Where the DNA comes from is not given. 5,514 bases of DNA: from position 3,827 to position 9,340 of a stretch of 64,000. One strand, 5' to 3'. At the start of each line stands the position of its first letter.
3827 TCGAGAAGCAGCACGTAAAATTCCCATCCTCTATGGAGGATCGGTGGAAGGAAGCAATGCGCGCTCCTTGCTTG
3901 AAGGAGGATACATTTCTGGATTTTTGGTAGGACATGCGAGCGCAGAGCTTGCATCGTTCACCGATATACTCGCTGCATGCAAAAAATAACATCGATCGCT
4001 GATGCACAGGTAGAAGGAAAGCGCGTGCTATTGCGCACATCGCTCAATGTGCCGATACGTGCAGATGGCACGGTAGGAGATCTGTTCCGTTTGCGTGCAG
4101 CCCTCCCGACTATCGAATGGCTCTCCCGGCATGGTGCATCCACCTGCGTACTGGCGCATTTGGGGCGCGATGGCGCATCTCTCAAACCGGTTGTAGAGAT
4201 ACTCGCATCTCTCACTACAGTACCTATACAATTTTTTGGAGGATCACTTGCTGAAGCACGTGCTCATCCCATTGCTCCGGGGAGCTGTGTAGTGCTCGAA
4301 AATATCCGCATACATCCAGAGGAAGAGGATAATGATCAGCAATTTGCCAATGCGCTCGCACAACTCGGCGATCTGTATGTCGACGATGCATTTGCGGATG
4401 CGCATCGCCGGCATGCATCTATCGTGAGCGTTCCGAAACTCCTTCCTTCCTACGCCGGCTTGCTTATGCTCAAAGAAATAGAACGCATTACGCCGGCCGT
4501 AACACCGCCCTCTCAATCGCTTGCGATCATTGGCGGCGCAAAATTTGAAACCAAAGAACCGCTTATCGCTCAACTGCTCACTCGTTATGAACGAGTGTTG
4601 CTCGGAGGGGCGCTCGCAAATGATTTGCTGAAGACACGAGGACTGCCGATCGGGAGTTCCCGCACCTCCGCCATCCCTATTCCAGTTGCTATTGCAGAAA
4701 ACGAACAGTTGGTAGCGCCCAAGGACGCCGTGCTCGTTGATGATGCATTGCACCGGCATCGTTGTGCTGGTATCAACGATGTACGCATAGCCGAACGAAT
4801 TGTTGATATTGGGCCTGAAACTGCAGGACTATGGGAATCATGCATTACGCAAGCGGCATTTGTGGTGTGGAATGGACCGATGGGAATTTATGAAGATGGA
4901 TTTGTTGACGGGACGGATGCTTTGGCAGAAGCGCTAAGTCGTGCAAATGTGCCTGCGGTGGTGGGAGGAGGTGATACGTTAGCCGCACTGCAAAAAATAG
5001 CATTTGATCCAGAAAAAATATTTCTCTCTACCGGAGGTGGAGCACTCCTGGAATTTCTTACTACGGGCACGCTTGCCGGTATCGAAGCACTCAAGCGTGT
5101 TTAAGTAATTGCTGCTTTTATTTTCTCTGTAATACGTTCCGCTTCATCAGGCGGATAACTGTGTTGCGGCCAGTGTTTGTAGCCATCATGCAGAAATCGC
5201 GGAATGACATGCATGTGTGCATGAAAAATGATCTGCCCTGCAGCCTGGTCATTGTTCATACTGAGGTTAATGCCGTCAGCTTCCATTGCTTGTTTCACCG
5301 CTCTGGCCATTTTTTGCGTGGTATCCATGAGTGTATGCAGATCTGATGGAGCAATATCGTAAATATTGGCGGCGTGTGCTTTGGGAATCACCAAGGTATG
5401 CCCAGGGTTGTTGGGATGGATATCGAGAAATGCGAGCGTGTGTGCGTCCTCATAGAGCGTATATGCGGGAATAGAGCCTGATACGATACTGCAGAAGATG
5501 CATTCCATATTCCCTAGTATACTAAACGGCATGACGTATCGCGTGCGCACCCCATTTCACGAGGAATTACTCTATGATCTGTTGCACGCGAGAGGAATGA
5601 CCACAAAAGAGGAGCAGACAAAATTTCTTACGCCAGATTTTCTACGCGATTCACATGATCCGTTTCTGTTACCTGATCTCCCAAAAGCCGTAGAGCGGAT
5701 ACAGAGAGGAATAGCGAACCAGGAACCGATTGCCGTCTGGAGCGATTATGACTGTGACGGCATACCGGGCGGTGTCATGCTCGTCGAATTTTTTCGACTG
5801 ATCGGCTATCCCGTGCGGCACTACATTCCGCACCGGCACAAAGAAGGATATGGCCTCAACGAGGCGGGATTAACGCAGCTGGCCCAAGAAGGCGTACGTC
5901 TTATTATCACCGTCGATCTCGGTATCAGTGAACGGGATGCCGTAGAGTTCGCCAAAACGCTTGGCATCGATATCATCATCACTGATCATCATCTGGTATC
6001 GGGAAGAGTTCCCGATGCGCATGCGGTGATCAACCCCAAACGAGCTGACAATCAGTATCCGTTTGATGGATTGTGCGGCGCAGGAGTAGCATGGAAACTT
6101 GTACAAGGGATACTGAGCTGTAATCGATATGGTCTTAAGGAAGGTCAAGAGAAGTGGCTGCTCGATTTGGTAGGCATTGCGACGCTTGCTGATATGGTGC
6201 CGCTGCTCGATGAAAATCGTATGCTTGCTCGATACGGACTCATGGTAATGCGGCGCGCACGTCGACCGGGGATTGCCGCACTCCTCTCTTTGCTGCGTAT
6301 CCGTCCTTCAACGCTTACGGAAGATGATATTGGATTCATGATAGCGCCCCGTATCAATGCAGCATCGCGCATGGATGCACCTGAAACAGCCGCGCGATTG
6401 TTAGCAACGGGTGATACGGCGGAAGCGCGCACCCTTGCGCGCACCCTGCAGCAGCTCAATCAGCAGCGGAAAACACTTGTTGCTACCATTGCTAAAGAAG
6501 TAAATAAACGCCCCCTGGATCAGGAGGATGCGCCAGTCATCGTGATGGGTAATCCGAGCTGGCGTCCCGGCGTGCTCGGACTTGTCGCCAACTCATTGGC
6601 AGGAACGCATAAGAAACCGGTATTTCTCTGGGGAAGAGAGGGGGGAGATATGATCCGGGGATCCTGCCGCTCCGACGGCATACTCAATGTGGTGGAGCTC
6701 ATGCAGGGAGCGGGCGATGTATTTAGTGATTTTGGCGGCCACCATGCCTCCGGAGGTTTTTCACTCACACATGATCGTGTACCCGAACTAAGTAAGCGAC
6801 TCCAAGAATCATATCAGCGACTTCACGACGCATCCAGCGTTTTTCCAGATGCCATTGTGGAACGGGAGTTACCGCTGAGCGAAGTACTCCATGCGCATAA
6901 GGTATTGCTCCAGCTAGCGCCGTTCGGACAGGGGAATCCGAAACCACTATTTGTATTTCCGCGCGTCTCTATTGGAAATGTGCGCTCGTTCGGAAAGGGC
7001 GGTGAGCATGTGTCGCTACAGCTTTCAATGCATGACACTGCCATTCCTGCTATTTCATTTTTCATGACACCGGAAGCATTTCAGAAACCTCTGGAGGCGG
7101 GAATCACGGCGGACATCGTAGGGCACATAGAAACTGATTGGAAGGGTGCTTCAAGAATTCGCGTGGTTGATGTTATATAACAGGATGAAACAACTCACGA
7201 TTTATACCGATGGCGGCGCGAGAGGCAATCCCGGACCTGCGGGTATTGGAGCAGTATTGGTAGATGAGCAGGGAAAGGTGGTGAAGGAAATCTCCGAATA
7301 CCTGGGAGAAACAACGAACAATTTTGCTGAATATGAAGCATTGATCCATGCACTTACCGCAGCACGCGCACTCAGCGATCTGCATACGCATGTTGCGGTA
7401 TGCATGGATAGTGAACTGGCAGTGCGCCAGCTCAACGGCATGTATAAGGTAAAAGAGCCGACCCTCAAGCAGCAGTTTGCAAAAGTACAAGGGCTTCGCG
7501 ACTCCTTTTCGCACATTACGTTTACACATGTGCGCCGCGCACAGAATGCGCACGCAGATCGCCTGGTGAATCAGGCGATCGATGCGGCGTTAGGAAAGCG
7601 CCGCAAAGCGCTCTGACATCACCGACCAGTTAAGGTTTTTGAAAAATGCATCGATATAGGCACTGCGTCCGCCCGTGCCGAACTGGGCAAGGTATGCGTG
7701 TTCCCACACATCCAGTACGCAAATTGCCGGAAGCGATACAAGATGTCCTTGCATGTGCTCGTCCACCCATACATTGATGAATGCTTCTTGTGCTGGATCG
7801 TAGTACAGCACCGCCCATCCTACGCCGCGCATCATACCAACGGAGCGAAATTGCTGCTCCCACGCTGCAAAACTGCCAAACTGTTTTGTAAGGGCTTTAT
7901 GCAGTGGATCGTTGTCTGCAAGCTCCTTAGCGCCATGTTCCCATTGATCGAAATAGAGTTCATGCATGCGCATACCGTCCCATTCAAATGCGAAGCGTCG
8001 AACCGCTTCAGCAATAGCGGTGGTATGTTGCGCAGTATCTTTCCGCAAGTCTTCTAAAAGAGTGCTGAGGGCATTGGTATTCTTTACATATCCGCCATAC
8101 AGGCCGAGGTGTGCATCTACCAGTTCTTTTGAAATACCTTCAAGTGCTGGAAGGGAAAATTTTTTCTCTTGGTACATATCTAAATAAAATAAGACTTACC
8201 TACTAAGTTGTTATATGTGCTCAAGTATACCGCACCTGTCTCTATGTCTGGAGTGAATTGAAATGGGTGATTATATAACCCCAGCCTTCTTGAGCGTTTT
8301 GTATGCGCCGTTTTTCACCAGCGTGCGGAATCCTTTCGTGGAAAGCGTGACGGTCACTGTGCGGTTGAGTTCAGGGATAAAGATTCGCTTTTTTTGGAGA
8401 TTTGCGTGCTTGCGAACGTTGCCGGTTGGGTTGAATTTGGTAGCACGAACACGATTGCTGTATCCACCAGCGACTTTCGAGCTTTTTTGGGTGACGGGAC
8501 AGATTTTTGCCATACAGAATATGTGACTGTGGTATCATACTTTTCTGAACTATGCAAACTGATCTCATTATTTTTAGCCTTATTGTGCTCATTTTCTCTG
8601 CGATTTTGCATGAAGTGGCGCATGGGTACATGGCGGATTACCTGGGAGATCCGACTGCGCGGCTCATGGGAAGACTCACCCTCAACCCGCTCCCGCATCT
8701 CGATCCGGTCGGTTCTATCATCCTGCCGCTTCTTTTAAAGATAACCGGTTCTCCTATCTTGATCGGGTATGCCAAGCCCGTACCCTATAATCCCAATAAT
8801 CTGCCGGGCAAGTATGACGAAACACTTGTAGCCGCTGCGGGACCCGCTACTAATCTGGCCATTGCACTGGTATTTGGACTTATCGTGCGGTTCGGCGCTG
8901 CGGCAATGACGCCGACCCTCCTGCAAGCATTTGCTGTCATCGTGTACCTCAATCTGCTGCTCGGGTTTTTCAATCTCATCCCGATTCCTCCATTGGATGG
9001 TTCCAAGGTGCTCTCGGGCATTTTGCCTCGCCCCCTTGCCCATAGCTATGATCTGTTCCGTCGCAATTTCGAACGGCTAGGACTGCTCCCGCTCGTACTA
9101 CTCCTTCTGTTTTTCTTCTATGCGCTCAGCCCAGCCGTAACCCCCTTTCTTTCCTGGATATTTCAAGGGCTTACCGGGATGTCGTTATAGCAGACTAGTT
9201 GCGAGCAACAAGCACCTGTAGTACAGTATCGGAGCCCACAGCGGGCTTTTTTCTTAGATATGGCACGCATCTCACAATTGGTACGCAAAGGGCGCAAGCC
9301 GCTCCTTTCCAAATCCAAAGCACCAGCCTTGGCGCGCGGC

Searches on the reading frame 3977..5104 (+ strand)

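Call 79: search_protein_families(library=pfam, proteins=[window:3977-5104:+], max_evalue=0.00001)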
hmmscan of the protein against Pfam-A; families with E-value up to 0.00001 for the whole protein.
window:3977-5104:+ (375 aa): 1 family
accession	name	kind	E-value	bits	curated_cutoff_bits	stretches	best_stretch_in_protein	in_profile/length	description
PF00162.24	PGK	-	9.1e-95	318.3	27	1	7-362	1-377/379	Phosphoglycerate kinase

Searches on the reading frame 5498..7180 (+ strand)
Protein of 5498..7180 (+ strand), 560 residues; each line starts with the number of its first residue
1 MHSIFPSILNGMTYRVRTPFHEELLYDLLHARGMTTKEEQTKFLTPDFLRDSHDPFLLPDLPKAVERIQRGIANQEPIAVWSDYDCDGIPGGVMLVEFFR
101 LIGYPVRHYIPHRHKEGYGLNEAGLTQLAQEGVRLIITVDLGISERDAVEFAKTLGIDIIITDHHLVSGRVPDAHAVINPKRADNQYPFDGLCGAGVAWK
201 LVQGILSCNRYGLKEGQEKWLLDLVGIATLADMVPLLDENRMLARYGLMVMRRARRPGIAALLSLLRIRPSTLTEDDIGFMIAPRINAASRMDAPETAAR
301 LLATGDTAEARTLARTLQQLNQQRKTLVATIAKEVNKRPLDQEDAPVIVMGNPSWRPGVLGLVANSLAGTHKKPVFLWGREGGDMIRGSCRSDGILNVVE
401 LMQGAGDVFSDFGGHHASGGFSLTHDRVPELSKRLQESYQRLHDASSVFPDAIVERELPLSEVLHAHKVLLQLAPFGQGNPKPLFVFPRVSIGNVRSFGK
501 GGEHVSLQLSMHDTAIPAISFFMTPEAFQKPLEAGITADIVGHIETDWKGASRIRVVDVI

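Call 79: search_protein_families(library=pfam, proteins=[window:5498-7180:+], max_evalue=0.00001)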
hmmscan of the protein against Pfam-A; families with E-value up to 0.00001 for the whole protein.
window:5498-7180:+ (560 aa): 3 families
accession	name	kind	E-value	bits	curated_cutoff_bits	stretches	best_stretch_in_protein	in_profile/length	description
PF01368.27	DHH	-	1.7e-20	74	28.1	1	78-228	2-124/125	DHH family, N-terminal domain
PF17768.7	RecJ_OB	-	1.8e-16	60.6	27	1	465-555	13-102/107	RecJ OB domain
PF02272.25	DHHA1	-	3.8e-10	40.6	25.9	1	346-437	3-98/102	DHHA1 domain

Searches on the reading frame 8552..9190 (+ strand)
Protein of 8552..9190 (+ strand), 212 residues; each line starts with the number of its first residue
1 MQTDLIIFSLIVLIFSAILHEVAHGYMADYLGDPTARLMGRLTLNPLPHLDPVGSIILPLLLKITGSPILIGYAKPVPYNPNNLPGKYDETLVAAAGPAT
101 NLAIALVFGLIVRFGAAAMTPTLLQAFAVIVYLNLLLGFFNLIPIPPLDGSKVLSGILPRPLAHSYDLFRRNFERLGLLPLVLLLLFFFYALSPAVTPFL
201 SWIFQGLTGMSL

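Call 79: search_protein_families(library=pfam, proteins=[window:8552-9190:+], max_evalue=0.00001)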
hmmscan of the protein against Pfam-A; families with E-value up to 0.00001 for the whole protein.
window:8552-9190:+ (212 aa): 1 family
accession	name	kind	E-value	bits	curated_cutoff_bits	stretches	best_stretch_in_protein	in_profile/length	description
PF02163.28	Peptidase_M50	-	8.7e-13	48.6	27.2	1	117-159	153-195/221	Peptidase family M50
